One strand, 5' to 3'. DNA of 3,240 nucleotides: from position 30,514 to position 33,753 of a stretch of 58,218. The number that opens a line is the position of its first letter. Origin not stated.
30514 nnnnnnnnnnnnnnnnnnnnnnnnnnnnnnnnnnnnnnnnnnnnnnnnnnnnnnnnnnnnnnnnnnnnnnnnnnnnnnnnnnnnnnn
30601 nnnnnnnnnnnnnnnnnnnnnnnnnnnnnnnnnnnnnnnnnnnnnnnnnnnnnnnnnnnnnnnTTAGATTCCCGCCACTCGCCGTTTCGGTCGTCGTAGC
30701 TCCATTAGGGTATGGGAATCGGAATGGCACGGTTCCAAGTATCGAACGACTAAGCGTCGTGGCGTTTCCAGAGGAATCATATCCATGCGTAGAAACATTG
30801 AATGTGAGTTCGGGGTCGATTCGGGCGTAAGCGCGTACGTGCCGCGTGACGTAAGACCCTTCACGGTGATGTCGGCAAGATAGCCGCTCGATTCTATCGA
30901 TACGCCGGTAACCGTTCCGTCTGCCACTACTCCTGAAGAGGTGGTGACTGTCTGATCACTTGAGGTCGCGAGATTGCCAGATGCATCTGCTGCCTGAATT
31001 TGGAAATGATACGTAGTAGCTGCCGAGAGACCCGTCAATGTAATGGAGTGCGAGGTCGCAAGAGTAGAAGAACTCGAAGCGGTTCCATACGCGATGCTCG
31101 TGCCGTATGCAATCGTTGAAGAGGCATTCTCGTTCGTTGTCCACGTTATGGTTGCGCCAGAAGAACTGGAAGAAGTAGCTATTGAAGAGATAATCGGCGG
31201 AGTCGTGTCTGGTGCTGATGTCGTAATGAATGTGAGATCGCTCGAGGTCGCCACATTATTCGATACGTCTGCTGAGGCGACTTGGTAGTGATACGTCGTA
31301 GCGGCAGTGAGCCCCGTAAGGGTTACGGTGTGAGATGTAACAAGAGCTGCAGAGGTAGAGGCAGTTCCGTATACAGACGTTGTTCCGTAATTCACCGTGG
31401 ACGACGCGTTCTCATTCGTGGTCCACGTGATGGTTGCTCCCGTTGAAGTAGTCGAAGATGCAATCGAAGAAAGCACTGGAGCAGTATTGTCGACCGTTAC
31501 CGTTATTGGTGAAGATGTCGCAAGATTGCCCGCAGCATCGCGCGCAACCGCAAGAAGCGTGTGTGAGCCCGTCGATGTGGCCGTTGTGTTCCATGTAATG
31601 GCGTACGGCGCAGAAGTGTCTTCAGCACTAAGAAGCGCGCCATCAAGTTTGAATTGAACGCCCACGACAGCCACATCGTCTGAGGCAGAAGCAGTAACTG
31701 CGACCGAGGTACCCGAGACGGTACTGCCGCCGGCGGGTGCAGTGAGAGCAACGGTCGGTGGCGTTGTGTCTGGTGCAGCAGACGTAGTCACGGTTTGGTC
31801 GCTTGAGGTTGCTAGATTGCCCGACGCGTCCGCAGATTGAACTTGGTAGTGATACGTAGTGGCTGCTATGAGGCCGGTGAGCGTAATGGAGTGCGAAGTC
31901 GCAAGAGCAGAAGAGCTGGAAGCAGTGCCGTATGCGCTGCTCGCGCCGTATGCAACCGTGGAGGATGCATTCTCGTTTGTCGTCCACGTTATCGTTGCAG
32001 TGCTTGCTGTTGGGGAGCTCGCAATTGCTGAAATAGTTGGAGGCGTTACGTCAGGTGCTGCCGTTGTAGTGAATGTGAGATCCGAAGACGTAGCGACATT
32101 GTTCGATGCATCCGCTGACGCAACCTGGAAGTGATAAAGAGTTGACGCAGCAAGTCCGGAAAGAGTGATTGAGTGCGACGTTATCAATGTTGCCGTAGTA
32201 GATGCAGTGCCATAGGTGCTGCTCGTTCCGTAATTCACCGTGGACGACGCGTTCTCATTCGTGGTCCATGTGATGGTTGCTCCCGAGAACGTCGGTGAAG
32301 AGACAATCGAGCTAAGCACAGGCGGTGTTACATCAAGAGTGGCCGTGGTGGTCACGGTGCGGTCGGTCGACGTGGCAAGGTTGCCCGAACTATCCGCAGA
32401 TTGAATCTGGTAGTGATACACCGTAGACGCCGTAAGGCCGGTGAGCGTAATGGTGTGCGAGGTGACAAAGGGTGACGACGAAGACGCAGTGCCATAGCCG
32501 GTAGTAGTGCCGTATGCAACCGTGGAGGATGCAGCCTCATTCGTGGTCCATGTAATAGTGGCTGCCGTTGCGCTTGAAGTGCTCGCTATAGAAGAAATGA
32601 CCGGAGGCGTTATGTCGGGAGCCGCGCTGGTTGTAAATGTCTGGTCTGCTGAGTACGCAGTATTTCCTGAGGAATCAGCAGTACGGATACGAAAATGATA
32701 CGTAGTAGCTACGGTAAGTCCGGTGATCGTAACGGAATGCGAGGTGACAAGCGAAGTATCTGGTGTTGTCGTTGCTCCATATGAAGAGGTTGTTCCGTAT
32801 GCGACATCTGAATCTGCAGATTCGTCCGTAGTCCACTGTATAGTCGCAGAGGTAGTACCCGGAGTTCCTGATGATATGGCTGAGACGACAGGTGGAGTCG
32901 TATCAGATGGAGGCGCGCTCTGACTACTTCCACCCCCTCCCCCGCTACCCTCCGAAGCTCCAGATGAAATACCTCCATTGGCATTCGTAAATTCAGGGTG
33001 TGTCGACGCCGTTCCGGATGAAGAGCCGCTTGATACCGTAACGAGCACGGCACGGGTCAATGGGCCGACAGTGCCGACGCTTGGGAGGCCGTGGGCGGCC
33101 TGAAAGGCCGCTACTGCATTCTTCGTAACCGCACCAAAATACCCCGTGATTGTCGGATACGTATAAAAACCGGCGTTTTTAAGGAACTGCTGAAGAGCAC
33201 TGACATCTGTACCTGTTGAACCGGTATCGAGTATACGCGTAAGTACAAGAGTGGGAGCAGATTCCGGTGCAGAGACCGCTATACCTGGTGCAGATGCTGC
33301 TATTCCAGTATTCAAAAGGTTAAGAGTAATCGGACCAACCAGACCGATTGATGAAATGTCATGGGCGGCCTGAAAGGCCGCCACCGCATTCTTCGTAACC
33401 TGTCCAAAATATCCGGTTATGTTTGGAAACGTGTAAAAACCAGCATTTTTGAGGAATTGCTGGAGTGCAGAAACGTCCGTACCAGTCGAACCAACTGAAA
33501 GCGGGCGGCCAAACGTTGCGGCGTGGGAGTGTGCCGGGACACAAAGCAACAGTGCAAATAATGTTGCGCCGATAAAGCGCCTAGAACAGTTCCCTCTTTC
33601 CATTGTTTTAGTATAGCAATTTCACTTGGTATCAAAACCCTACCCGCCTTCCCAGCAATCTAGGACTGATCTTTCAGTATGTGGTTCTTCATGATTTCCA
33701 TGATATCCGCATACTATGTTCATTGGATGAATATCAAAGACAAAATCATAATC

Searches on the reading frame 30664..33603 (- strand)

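Call 64: search_protein_families(library=pfam, proteins=[window:30664-33603:-], max_evalue=0.00001)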
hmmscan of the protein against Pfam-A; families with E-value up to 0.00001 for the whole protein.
window:30664-33603:- (979 aa): 5 families
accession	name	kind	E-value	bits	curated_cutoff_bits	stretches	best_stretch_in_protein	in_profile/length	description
PF16656.11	Pur_ac_phosph_N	-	8.3e-46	154.9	30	6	244-325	7-93/93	Purple acid Phosphatase, N-terminal domain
PF01471.23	PG_binding_1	-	6.4e-30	103.6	23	2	130-187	1-57/57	Putative peptidoglycan binding domain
PF00041.27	fn3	-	3.9e-23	81.9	25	1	809-885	8-81/84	Fibronectin type III domain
PF17957.7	Big_7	-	4.3e-19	69.4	24.1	1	616-683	1-68/70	Bacterial Ig domain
PF16655.11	PhoD_N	-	4e-18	66.2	30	0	722-784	27-85/90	PhoD-like phosphatase, N-terminal domain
